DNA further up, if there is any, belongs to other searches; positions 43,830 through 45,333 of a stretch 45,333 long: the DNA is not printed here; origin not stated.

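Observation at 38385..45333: Giant surface protein (more than 2,315 aa visible) built from at least five ~415-455-aa super-modules, with its N-terminus beyond the window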

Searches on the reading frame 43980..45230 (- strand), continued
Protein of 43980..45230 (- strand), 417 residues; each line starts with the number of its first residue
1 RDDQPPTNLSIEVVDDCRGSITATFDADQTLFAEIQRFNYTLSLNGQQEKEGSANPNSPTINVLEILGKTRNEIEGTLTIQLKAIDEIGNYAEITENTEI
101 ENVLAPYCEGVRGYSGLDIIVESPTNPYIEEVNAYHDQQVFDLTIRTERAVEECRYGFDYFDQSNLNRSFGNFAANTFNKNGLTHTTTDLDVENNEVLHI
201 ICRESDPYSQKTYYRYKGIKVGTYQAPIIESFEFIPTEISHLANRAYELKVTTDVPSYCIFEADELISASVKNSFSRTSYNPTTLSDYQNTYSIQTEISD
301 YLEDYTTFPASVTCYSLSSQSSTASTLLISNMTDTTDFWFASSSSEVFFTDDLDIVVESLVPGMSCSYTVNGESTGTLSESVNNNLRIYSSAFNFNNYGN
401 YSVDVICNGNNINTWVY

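Call 60: search_protein_families(library=pfam, proteins=[P0012, P0008, P0001, L001:3088-6282:+, L001:6409-9909:+], max_evalue=1)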
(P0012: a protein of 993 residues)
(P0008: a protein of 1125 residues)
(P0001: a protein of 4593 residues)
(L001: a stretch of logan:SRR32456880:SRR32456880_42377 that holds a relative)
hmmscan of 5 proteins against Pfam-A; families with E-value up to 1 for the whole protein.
P0012 (993 aa): 2 families
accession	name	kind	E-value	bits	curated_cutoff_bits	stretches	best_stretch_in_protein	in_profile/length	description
PF21481.3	DIKK1-2-4_C-subdom1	-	0.033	14.7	27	1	785-799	2-16/30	Dickkopf-related protein 1/2/4, C-terminal subdomain 1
PF20712.2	CyanoTRADDas_TM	-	0.35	11.4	24.3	1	814-844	4-34/68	Cyanobacterial TRADD-N associated 2-Transmembrane domain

P0008 (1125 aa): 3 families
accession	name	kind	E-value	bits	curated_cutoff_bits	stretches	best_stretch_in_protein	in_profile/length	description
PF18303.6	Saf_2TM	-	0.027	14.8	29.5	1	898-938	57-100/152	SAVED-fused 2TM effector domain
PF17412.7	VraX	-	0.13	12.4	25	0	426-458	3-30/55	Family of unknown function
PF20712.2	CyanoTRADDas_TM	-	0.18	12.4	24.3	1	906-930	10-34/68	Cyanobacterial TRADD-N associated 2-Transmembrane domain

P0001 (4593 aa): 6 families
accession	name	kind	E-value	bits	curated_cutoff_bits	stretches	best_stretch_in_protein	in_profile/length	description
PF13385.13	Laminin_G_3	-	8.2e-15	55.7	27.6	1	1109-1242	6-150/151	Concanavalin A-like lectin/glucanases superfamily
PF13620.12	CarboxypepD_reg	-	3.7e-06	27.6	32.3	1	78-157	2-77/82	Carboxypeptidase regulatory-like domain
PF07495.19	Y_Y_Y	-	1.6e-05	25.1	26.6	0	3427-3445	32-50/65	Y_Y_Y domain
PF13754.12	Big_3_4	-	0.00028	21.2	27.3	0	1031-1071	14-55/106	Domain of unknown function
PF10029.15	DUF2271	-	0.18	12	27.3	0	4305-4339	87-121/136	Predicted periplasmic protein (DUF2271)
PF25020.1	TTR_TEN1-4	-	0.2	12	27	1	77-156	8-80/86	Teneurin TTR-like domain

L001:3088-6282:+ (1064 aa): 2 families
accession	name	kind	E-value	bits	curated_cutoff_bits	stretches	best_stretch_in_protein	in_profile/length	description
PF25241.1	LDLRAD1_C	-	0.04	14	29.2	1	860-882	8-29/40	LDLRAD1-like, C-terminal domain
PF05170.20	AsmA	-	0.17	11.1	29.8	1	1-47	1-45/607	AsmA family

L001:6409-9909:+ (1166 aa): 3 families
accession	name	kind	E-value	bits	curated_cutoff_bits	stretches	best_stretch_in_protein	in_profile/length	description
PF13620.12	CarboxypepD_reg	-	0.0019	18.9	32.3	1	71-121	10-61/82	Carboxypeptidase regulatory-like domain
PF22902.2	NOMO1-like_9th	-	0.046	14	27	1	77-131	17-72/75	BOS complex subunit NOMO1-like, beta sandwich domain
PF16412.11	DUF5020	-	0.17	12.1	36.7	1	809-891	3-84/212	Domain of unknown function (DUF5020)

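Call 68: search_protein_families(library=pfam, proteins=[P0040, P0083, P0071], max_evalue=0.001)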
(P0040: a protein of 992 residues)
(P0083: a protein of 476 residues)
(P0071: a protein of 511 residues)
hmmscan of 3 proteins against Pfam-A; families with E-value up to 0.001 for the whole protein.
P0040 (992 aa): 2 families
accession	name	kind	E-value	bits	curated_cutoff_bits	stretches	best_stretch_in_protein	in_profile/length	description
PF23237.1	HYR_4C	-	5.3e-23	81.4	27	0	453-522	5-73/73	HYR-like domain with 4 cysteines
PF16284.10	DUF4930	-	9e-08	32.7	25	0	497-526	6-35/144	Domain of unknown function (DUF4930)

P0083 (476 aa): 8 families
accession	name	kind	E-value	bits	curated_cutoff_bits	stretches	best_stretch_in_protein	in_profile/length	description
PF19077.6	Big_13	-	1.5e-17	64.3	27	2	236-268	70-102/102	Bacterial Ig-like domain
PF24421.1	Ig_J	-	1e-16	61.3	29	0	316-351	69-104/104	Tip attachment protein J, Ig-like domain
PF08308.17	PEGA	-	7.1e-07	29.5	20.8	0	226-248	20-42/71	PEGA domain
PF13750.12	Big_3_3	-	1.9e-06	28.1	27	0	71-119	9-59/157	Bacterial Ig-like domain (group 3)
PF09136.16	Glucodextran_B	-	8.6e-05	22.8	27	0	368-423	25-80/83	Glucodextranase, domain B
PF21868.2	GbpA_D3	-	0.0004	21.1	27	0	222-265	54-95/97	GlcNAc-binding protein A, third domain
PF22091.2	DUF6941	-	0.00054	20.8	27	0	323-354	51-83/125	Family of unknown function (DUF6941)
PF03688.20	Nepo_coat_C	-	0.00055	20.3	27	0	114-161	88-135/163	Nepovirus coat protein, C-terminal domain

P0071 (511 aa): 14 families
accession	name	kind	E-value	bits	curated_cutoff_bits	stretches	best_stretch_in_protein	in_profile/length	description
PF14292.12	SusE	-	1.1e-16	61.4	25.2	0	274-352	8-90/106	SusE outer membrane protein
PF00041.27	fn3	-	3.4e-16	59.7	25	0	186-242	2-55/84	Fibronectin type III domain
PF13927.12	Ig_3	-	7.2e-10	39.7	30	1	6-64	12-78/78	Immunoglobulin domain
PF00047.31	ig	-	2e-09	38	21.8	1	6-67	4-75/81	Immunoglobulin domain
PF13895.12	Ig_2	-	1.6e-08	35.1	27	1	7-68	11-70/79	Immunoglobulin domain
PF25523.1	Ig_RIMBP2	-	3.5e-08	33.8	27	0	393-434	12-59/105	RIMBP2-like, immunoglobulin-like domain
PF07679.22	I-set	-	5.6e-08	33.2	23.7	1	4-77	9-90/90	Immunoglobulin I-set domain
PF14173.11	ComGG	-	4.6e-07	30.6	25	0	271-316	36-79/95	ComG operon protein 7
PF00076.28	RRM_1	-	1.7e-06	28.2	20.7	0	442-459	10-28/70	RNA recognition motif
PF06436.16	Pneumovirus_M2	-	6e-06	26.3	25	0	181-227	67-111/159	Pneumovirus matrix protein 2 (M2)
PF25358.1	PH_fung_RdRP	-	2.7e-05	24.3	27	0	209-255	51-91/169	Fungal RdRP associated PH-like domain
PF15363.11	BTBD8_C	-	6.4e-05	23.6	27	0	232-254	14-36/46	BTB/POZ domain-containing protein 8, C-terminal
PF08985.17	DP-EP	-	8.7e-05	23.3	25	0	338-437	31-115/120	DP-EP family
PF22714.1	SNaCT8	-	0.00075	20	27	0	409-459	84-134/164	Short NACHT-associated C-Terminal domain, family 8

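Call 79: list_cluster_members(proteins=[P0019, P0023, P0024, P0025, P0027, P0031, P0037, P0039, P0047, P0060])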
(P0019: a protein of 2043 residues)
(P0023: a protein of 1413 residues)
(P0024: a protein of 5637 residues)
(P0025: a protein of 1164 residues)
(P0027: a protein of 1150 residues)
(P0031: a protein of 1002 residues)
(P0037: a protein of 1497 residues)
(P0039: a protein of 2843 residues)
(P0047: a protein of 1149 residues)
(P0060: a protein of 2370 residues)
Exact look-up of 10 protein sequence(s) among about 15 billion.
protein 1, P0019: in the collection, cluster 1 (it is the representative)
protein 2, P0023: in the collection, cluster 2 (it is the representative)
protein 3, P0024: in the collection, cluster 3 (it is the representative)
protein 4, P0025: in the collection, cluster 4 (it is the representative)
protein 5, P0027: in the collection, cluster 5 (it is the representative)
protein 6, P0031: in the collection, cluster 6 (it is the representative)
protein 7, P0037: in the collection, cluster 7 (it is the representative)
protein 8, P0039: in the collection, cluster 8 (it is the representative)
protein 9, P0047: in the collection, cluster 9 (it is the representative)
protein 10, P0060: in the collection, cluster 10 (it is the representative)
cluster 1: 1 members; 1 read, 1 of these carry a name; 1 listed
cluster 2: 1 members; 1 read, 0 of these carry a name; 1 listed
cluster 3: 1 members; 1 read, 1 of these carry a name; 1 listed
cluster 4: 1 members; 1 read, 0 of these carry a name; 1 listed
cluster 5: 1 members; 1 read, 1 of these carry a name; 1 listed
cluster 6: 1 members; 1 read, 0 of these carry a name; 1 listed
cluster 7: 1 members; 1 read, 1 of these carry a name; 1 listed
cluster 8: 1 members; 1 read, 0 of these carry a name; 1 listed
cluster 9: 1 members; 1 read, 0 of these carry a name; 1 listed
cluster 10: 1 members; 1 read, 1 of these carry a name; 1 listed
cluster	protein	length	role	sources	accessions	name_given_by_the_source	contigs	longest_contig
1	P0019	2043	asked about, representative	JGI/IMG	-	hypothetical protein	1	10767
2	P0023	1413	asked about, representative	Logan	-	-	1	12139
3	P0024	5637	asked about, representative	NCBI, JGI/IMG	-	hypothetical protein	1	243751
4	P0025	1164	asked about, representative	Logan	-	-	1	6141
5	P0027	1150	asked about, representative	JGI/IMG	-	hypothetical protein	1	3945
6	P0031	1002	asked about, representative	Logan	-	-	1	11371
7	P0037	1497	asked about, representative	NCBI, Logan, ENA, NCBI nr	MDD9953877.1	MAG: hypothetical protein OXR66_06090 [Candidatus Woesearchaeota archaeon] | hypothetical protein [Candidatus Woesearchaeota archaeon]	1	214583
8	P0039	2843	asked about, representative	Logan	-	-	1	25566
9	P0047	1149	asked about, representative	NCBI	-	-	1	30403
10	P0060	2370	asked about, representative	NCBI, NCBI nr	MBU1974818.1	MAG: hypothetical protein KKG59_00265 [Nanoarchaeota archaeon] | hypothetical protein [Nanoarchaeota archaeon]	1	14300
